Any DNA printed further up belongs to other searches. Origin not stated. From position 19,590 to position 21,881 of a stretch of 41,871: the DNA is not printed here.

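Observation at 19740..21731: Orphan 663-aa protein with papain/calpain-like catalytic spacing plus an HExxH string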

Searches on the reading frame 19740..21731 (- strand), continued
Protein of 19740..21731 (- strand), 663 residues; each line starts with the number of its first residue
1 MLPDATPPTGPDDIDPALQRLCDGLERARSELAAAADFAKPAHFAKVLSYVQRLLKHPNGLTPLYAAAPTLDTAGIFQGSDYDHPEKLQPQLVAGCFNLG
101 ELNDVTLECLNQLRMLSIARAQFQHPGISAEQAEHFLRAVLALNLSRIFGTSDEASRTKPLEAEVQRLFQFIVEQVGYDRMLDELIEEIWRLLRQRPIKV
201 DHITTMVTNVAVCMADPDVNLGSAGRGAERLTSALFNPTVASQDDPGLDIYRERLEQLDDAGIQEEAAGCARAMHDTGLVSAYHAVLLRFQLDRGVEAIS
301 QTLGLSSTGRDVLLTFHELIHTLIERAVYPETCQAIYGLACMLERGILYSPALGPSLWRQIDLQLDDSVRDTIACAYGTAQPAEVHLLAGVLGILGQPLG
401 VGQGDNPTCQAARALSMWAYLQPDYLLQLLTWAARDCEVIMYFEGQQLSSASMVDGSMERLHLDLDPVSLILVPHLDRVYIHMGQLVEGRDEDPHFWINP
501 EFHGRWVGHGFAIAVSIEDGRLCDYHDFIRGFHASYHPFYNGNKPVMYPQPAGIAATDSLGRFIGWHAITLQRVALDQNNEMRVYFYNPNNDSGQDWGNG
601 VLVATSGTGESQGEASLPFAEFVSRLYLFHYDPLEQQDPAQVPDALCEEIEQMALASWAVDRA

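Call 62: search_protein_families(library=padloc, proteins=[window:19743-21731:-], max_evalue=0.01)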
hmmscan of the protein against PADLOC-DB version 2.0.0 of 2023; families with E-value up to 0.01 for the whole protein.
window:19743-21731:- (663 aa): 0 families

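Call 76: search_protein_families(library=pfam, proteins=[L028:4314-5807:+, L043:4339-5826:+, L010:3709-5166:+, L010:5169-5786:+, L009:1754-2815:+, L041:5403-5873:+, L039:2177-4972:-, L088:8986-10143:+, L085:2618-3184:-, L086:2362-2928:-], max_evalue=0.001)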
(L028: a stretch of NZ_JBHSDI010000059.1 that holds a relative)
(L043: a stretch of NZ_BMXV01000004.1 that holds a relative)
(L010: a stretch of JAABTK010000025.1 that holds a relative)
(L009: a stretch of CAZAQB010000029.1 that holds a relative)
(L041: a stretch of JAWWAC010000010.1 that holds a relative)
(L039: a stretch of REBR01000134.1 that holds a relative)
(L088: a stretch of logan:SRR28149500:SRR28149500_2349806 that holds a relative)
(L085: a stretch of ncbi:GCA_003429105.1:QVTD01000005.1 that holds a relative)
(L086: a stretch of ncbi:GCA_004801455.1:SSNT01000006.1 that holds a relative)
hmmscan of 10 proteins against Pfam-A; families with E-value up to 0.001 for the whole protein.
L028:4314-5807:+ (497 aa): 2 families
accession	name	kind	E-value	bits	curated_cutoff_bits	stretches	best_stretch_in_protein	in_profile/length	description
PF06039.21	Mqo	-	5.1e-235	781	27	1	7-494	2-489/489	Malate:quinone oxidoreductase (Mqo)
PF01266.30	DAO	-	2.2e-12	47.6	27.9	1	9-279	1-236/353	FAD dependent oxidoreductase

L043:4339-5826:+ (495 aa): 2 families
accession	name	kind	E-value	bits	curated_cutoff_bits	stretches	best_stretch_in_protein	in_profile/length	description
PF06039.21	Mqo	-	2.2e-234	778.9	27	1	5-492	2-489/489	Malate:quinone oxidoreductase (Mqo)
PF01266.30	DAO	-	3.3e-11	43.7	27.9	1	7-277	1-236/353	FAD dependent oxidoreductase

L010:3709-5166:+ (485 aa): 3 families
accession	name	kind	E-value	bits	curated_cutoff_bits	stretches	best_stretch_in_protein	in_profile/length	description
PF00224.27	PK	-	1e-110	370.4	30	1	13-337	2-328/328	Pyruvate kinase, barrel domain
PF02887.21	PK_C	-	2.7e-29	102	28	1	370-481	1-113/114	Pyruvate kinase, alpha/beta domain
PF03328.21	HpcH_HpaI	-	3.8e-05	23.5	25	1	191-319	78-217/221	HpcH/HpaI aldolase/citrate lyase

L010:5169-5786:+ (205 aa): 0 families

L009:1754-2815:+ (353 aa): 1 family
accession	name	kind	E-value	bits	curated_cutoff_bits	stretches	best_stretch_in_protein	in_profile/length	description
PF02685.22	Glucokinase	-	1.2e-93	314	22.1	1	41-343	1-308/314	Glucokinase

L041:5403-5873:+ (156 aa): 1 family
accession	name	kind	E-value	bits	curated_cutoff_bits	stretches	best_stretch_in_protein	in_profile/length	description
PF13430.11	DUF4112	-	3.8e-33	114.3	23.3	1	17-119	2-105/105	Domain of unknown function (DUF4112)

L039:2177-4972:- (931 aa): 5 families
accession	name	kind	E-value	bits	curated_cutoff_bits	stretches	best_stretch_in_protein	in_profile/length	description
PF00361.26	Proton_antipo_M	-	2.4e-63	214.5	21.5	1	127-401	1-277/294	NADH:quinone oxidoreductase/Mrp antiporter, TM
PF04039.18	MnhB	-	8.6e-36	123.4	22.5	1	788-911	1-126/127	Domain related to MnhB subunit of Na+/H+ antiporter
PF20501.3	MbhE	-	4.9e-34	116.7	27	1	684-766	1-84/98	MBH, subunit E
PF13244.11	MbhD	-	1.1e-17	64.3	27.2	1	610-675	1-67/67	MBH, subunit D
PF00662.26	Proton_antipo_N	-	2.6e-05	24.5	24.5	1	64-105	5-46/51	NADH-Ubiquinone oxidoreductase (complex I), chain 5 N-terminus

L088:8986-10143:+ (385 aa): 2 families
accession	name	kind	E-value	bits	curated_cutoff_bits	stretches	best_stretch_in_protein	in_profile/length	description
PF01168.26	Ala_racemase_N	-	2.1e-46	158.8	24.1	1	12-231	3-218/220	Alanine racemase, N-terminal domain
PF00842.27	Ala_racemase_C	-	6.6e-37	126.4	25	1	257-382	2-126/127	Alanine racemase, C-terminal domain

L085:2618-3184:- (188 aa): 2 families
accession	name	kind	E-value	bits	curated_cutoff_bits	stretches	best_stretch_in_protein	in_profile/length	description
PF13508.13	Acetyltransf_7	-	6.8e-06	26.8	27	1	43-111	18-83/84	Acetyltransferase (GNAT) domain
PF00583.31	Acetyltransf_1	-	0.00015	22.5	20.7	1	42-83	47-90/116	Acetyltransferase (GNAT) family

L086:2362-2928:- (188 aa): 2 families
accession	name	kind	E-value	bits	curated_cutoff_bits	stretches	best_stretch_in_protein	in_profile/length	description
PF00583.31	Acetyltransf_1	-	0.00017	22.2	20.7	1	47-110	55-116/116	Acetyltransferase (GNAT) family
PF13508.13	Acetyltransf_7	-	0.00025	21.8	27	1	49-110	24-82/84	Acetyltransferase (GNAT) domain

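Call 85: list_cluster_members(proteins=[L002:4747-5970:+, L087:5753-6976:+, P0046, P0337, P0020])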
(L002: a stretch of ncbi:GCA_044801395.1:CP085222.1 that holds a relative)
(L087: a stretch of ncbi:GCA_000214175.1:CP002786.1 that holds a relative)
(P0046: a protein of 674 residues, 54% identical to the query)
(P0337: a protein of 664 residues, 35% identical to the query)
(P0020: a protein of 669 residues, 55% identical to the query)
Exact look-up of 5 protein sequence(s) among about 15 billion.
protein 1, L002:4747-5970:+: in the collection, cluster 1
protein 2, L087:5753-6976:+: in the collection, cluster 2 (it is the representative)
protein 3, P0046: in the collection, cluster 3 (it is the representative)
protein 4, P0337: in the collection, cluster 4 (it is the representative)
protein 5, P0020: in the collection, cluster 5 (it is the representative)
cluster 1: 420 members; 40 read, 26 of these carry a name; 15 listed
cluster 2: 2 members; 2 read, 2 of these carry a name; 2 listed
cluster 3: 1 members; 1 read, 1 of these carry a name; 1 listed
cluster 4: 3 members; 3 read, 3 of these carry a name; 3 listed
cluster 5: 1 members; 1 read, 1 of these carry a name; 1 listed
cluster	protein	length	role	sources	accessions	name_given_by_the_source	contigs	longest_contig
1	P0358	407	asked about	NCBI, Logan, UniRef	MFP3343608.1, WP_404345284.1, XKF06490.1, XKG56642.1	carboxylate--amine ligase [Vreelandella aquamarina] | ATP-grasp domain-containing protein n=1 Tax=Vreelandella TaxID=3137766 RepID=UPI00384F3BC1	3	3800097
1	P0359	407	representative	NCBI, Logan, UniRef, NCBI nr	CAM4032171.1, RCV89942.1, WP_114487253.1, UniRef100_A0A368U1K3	ATP-grasp domain-containing protein [Vreelandella rituensis] | ATP-grasp domain-containing protein n=1 Tax=Vreelandella rituensis TaxID=2282306 ... | ATP-grasp domain-containing protein [Halomonas rituensis]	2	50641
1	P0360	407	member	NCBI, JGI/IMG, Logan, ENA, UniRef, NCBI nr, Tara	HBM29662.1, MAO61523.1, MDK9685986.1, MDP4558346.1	carboxylate--amine ligase [Halomonas meridiana] | ATP-grasp domain-containing protein n=1 Tax=Halomonadaceae TaxID=28256 RepID=UPI000C410679 | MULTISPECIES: carboxylate--amine ligase [Halomonas]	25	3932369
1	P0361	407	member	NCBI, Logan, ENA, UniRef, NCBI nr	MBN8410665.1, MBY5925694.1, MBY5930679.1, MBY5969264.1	carboxylate--amine ligase [Halomonas denitrificans] | ATP-grasp domain-containing protein n=1 Tax=Halomonas TaxID=2745 RepID=UPI001A8DC118 | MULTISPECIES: carboxylate--amine ligase [Halomonas]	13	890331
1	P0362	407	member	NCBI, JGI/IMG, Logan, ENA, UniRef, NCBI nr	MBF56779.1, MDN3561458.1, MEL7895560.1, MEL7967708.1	carboxylate--amine ligase [Halomonas sp. FeN2] | Carboxylate--amine ligase n=1 Tax=Vreelandella neptunia TaxID=115551 ... | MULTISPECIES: carboxylate--amine ligase [Halomonas]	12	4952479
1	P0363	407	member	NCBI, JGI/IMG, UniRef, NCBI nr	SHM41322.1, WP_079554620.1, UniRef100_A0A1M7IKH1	ATP-grasp domain-containing protein [Vreelandella subglaciescola] | hypothetical protein | ATP-grasp domain-containing protein n=1 Tax=Vreelandella subglaciescola TaxID=29571 ...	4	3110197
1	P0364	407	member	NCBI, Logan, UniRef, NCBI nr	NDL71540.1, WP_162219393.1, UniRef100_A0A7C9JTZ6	ATP-grasp domain-containing protein [Vreelandella alkaliphila] | Carboxylate--amine ligase n=1 Tax=Vreelandella alkaliphila TaxID=272774 ... | carboxylate--amine ligase [Halomonas alkaliphila]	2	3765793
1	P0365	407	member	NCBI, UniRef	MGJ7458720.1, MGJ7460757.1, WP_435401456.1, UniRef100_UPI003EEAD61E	ATP-grasp domain-containing protein [Halomonas sp. MA07-2] | ATP-grasp domain-containing protein n=1 Tax=unclassified Halomonas TaxID=2609666 ...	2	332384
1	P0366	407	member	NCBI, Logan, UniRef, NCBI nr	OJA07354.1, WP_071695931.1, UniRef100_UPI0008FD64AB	acetyl-CoA carboxylase biotin carboxylase subunit family protein [Halomonas sp. QHL1] | ATP-grasp domain-containing protein n=1 Tax=Halomonas sp. QHL1 TaxID=1123773 ... | carboxylate--amine ligase [Halomonas sp. QHL1]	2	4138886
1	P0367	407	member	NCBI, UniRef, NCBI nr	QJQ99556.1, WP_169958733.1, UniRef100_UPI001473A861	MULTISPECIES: ATP-grasp domain-containing protein [Halomonas] | ATP-grasp domain-containing protein n=1 Tax=Halomonas TaxID=2745 RepID=UPI001473A861 | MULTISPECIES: carboxylate--amine ligase [Halomonas]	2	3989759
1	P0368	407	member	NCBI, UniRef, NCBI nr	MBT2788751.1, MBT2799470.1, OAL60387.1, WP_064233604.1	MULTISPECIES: hypothetical protein [unclassified Halomonas] | ATP-grasp domain-containing protein n=1 Tax=unclassified Halomonas TaxID=2609666 ...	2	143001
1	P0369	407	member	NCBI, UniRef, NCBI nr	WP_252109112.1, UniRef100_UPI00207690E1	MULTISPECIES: carboxylate--amine ligase [unclassified Halomonas] | ATP-grasp domain-containing protein n=1 Tax=unclassified Halomonas TaxID=2609666 ...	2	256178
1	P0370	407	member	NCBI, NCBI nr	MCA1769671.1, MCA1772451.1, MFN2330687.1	MAG: carboxylate--amine ligase [Halomonas sp.] | carboxylate--amine ligase [Halomonas sp.]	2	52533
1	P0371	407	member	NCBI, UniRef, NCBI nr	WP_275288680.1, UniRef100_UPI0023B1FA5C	ATP-grasp domain-containing protein [Halomonas elongata] | ATP-grasp domain-containing protein n=1 Tax=Halomonas elongata TaxID=2746 ... | carboxylate--amine ligase [Halomonas elongata]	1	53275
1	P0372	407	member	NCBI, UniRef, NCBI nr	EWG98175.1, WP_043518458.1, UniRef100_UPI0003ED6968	carboxylate--amine ligase [Halomonas sp. BC04] | carboxylate--amine ligase n=1 Tax=Halomonas sp. BC04 TaxID=1403540 RepID=UPI0003ED6968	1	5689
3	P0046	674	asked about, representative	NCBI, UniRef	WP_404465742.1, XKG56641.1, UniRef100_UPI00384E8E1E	hypothetical protein LG331_05410 [Vreelandella aquamarina] | hypothetical protein n=1 Tax=Vreelandella aquamarina TaxID=77097 RepID=UPI00384E8E1E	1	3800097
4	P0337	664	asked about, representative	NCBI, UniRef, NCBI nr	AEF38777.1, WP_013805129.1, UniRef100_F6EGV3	hypothetical protein [Hoyosella subflava] | Uncharacterized protein n=1 Tax=Hoyosella subflava (strain DSM 45089 / JCM 17490 / NBRC ...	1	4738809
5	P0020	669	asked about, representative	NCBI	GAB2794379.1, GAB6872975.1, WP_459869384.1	hypothetical protein GCM10027040_20800 [Halomonas shantousis]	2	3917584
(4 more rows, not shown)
